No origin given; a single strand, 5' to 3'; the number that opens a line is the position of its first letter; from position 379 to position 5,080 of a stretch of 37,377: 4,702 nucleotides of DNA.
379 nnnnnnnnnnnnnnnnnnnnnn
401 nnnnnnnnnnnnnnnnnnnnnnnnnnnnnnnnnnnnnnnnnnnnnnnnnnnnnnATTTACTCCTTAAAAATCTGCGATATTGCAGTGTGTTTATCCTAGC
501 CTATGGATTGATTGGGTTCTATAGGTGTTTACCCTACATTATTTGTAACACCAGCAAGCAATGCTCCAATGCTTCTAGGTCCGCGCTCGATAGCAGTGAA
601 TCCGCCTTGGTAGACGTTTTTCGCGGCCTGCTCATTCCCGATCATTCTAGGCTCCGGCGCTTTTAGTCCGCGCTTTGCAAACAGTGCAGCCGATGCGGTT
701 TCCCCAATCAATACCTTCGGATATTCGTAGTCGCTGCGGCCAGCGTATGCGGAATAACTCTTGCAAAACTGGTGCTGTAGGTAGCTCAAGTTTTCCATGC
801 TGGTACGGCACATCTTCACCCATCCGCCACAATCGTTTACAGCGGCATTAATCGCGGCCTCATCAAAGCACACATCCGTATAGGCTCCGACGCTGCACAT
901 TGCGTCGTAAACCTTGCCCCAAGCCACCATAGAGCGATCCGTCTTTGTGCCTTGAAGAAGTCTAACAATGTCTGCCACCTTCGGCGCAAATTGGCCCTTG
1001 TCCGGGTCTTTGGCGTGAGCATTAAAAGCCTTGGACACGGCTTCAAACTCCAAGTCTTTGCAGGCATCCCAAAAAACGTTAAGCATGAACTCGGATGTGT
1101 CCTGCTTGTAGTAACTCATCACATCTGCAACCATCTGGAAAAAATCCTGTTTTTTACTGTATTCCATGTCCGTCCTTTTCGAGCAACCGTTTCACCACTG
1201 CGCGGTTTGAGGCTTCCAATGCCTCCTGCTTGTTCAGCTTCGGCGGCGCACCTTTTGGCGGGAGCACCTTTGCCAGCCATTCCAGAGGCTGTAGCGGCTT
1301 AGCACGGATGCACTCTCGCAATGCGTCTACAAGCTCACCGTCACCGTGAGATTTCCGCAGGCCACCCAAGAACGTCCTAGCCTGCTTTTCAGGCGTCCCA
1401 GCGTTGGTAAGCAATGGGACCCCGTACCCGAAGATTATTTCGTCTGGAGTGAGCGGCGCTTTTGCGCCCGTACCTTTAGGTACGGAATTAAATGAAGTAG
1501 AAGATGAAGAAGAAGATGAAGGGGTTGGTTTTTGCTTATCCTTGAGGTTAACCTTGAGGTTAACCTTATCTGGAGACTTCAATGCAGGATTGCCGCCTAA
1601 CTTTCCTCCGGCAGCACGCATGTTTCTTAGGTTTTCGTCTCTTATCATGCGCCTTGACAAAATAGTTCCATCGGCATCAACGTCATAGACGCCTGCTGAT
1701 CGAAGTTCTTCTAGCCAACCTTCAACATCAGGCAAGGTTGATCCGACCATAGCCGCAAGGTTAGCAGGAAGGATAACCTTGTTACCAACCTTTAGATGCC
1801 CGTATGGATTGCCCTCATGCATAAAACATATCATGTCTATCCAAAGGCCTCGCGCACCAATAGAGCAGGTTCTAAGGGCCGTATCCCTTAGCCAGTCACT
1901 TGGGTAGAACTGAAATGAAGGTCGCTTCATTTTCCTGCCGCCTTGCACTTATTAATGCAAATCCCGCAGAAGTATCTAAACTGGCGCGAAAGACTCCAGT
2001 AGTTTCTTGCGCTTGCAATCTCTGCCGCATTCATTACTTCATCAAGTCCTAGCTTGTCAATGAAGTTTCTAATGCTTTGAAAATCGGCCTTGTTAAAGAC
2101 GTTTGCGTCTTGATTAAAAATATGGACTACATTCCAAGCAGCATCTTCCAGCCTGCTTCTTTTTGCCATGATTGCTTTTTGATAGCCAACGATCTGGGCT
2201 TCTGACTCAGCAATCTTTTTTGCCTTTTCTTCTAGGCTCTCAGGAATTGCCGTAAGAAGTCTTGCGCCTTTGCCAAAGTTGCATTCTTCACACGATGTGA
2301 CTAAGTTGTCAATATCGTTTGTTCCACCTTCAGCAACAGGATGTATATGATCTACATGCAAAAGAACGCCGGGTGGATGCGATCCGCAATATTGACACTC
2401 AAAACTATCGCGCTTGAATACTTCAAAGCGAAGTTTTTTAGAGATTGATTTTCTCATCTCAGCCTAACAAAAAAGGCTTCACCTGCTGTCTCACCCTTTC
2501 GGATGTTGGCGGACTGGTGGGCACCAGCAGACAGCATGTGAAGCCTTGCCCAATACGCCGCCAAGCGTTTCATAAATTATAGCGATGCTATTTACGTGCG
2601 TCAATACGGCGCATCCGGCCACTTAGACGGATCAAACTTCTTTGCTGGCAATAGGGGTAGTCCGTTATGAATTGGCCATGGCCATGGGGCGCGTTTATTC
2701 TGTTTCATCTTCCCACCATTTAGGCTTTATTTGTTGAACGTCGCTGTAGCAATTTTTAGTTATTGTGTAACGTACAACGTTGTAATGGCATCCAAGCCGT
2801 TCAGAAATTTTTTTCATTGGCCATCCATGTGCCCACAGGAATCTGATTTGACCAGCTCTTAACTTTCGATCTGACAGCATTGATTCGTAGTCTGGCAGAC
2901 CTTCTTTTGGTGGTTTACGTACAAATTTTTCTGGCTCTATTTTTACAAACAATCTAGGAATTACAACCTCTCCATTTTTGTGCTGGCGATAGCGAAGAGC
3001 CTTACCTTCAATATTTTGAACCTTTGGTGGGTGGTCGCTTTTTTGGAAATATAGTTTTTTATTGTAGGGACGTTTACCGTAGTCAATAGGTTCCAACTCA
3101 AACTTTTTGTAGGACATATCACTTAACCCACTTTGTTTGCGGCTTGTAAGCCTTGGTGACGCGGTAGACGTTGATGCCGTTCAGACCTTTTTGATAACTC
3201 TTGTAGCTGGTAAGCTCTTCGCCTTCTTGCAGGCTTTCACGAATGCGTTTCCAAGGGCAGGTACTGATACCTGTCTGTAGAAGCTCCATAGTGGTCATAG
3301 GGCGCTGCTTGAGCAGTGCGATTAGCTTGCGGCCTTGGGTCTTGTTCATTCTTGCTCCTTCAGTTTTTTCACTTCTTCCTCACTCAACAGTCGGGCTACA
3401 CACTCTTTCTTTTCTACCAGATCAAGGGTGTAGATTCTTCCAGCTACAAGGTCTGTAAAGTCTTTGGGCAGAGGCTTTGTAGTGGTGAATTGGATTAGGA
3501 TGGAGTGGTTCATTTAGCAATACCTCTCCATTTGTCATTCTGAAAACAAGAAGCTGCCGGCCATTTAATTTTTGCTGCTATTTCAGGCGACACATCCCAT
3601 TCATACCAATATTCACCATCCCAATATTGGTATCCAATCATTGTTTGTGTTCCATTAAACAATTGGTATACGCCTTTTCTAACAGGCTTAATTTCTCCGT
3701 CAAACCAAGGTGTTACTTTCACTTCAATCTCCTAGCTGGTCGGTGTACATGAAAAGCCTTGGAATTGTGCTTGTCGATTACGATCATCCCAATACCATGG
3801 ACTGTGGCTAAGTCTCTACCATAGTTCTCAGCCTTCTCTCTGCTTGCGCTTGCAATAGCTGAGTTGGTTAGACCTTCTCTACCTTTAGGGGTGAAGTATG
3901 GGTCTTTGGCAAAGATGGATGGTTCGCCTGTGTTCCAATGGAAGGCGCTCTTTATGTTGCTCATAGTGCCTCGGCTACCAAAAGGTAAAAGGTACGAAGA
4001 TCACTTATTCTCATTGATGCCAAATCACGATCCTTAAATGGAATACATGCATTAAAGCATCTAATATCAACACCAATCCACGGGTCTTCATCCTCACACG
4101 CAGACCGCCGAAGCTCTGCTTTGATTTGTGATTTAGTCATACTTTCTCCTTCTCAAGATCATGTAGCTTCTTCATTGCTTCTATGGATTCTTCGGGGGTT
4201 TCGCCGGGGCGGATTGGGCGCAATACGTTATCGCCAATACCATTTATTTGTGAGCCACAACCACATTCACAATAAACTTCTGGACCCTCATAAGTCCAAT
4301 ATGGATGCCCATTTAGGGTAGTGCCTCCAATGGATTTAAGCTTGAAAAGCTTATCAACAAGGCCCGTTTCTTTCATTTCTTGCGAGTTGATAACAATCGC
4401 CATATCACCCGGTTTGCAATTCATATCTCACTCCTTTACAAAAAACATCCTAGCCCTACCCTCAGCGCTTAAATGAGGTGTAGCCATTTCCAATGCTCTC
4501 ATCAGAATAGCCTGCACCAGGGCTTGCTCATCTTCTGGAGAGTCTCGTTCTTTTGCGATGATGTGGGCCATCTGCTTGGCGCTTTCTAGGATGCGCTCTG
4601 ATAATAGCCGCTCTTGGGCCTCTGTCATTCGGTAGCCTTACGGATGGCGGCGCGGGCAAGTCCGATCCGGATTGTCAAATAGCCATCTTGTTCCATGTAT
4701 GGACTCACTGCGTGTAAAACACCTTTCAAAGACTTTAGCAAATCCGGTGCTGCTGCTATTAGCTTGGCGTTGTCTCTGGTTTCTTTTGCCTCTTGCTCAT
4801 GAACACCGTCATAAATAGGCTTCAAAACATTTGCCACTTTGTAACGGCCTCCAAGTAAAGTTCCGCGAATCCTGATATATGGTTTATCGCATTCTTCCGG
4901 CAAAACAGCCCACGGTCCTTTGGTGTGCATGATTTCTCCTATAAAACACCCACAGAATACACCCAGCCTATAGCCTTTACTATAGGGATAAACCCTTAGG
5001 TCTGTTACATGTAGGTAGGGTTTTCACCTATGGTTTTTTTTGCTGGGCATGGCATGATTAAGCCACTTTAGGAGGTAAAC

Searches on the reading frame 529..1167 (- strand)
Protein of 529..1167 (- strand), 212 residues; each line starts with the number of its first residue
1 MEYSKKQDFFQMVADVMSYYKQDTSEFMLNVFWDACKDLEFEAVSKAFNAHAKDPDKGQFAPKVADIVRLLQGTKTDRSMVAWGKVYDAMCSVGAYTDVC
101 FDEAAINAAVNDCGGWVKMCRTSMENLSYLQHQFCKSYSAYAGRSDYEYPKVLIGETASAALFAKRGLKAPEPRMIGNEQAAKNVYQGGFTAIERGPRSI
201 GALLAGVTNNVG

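Call 7: search_protein_families(library=phrogs, proteins=[window:529-1167:-], max_evalue=0.001)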
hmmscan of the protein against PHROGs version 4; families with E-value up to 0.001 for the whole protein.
window:529-1167:- (212 aa): 3 families
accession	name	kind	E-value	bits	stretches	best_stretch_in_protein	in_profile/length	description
phrog_10105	-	unknown function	9.2e-65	219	1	1-192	1-190/210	-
phrog_9804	-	unknown function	2.5e-10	41.4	1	6-146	3-157/214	-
phrog_2289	-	DNA, RNA and nucleotide metabolism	7.6e-06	27.3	1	5-71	2-67/116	helicase loader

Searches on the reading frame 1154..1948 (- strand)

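Call 7: search_protein_families(library=phrogs, proteins=[window:1154-1948:-], max_evalue=0.001)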
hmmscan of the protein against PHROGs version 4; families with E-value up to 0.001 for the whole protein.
window:1154-1948:- (264 aa): 1 family
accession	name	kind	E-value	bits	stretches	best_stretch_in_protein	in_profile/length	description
phrog_13246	-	DNA, RNA and nucleotide metabolism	1.4e-06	29.1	1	28-149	12-133/250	replisome organizer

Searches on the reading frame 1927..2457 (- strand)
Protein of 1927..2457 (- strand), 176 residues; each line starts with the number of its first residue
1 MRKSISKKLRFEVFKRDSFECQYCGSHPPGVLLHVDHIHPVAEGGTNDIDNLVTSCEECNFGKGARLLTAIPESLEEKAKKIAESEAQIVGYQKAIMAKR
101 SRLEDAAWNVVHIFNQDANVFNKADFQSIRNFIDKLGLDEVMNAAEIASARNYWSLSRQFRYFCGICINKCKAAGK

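Call 7: search_protein_families(library=phrogs, proteins=[window:1927-2457:-], max_evalue=0.001)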
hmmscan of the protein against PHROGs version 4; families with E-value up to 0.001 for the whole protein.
window:1927-2457:- (176 aa): 29 families (the best 25 are shown)
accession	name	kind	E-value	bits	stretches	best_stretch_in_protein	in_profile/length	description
phrog_16986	-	unknown function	3.2e-34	119.6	1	1-152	3-158/248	-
phrog_14314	-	DNA, RNA and nucleotide metabolism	7.8e-33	115.8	1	5-170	3-164/252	HNH endonuclease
phrog_2118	-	DNA, RNA and nucleotide metabolism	1e-20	75.5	1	2-82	160-240/301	HNH endonuclease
phrog_16726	-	DNA, RNA and nucleotide metabolism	1.8e-16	61.8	1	6-70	81-147/308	HNH endonuclease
phrog_2214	-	DNA, RNA and nucleotide metabolism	2e-15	57.9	1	4-114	179-285/429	HNH endonuclease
phrog_589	-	DNA, RNA and nucleotide metabolism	1.4e-14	55.3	1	4-81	77-156/179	HNH endonuclease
phrog_144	-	DNA, RNA and nucleotide metabolism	3.4e-13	50.6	1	7-88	73-155/175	HNH endonuclease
phrog_6050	-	DNA, RNA and nucleotide metabolism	3.5e-13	50.1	1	8-77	301-365/402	HNH endonuclease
phrog_1035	-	DNA, RNA and nucleotide metabolism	4.7e-13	50.6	1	9-102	149-250/271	endonuclease VII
phrog_338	-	DNA, RNA and nucleotide metabolism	2.1e-12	48.1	1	8-88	196-287/340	HNH endonuclease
phrog_8660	-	DNA, RNA and nucleotide metabolism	4.5e-12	47.5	1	3-68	109-181/196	HNH endonuclease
phrog_7785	-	DNA, RNA and nucleotide metabolism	6.6e-12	46.6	1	5-67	57-115/147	HNH endonuclease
phrog_1271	-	DNA, RNA and nucleotide metabolism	1.3e-11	45.5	1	11-73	262-325/361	HNH endonuclease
phrog_333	-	DNA, RNA and nucleotide metabolism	3.6e-11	44.4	1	8-65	23-80/138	HNH endonuclease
phrog_5718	-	DNA, RNA and nucleotide metabolism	4.7e-11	43.3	1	3-105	113-222/394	HNH endonuclease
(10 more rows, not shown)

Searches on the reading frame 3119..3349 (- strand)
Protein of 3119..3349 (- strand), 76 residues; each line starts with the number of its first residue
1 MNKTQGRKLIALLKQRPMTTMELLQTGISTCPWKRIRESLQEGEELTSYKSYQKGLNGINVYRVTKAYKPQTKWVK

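Call 20: search_protein_families(library=phrogs, proteins=[window:3119-3349:-], max_evalue=0.01)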
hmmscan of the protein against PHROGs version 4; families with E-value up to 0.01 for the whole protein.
window:3119-3349:- (76 aa): 0 families

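Call 58: search_protein_families(library=pfam, proteins=[window:3119-3349:-], max_evalue=0.05)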
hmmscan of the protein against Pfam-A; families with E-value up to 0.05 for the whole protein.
window:3119-3349:- (76 aa): 0 families

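Call 61: search_solved_structures(query=window:3119-3349:-, max_evalue=10)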
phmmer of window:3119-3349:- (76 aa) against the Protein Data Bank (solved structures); distinct sequences matched with E-value up to 10: 4.
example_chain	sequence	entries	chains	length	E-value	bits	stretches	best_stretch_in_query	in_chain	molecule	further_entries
6jtg_A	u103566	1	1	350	0.24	14.9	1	11-50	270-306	Dynamin-like 120 kDa protein, mitochondrial,OPA1 protein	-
8eew_A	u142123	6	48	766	0.46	13.9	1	11-50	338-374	Dynamin-like 120 kDa protein, form S1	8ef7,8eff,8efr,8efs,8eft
8i02_A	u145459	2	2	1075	0.47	13.9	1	9-63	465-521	Paired amphipathic helix protein pst2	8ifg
8ct1_A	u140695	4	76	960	0.48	13.9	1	11-50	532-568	Dynamin-like 120 kDa protein, mitochondrial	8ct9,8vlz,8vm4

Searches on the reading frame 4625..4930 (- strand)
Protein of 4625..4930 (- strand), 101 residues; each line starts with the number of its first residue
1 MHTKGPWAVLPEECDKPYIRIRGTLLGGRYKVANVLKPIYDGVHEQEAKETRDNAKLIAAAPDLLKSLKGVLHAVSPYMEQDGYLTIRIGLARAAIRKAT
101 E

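Call 12: search_protein_families(library=pfam, proteins=[window:4625-4930:-], max_evalue=0.01)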
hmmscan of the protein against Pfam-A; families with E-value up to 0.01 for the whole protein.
window:4625-4930:- (101 aa): 0 families

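Call 20: search_protein_families(library=phrogs, proteins=[window:4625-4930:-], max_evalue=0.01)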
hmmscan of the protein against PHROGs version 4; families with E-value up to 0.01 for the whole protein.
window:4625-4930:- (101 aa): 1 family
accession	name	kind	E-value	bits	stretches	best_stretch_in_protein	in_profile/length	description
phrog_1273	-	unknown function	6.1e-15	56.5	1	1-100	7-98/103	-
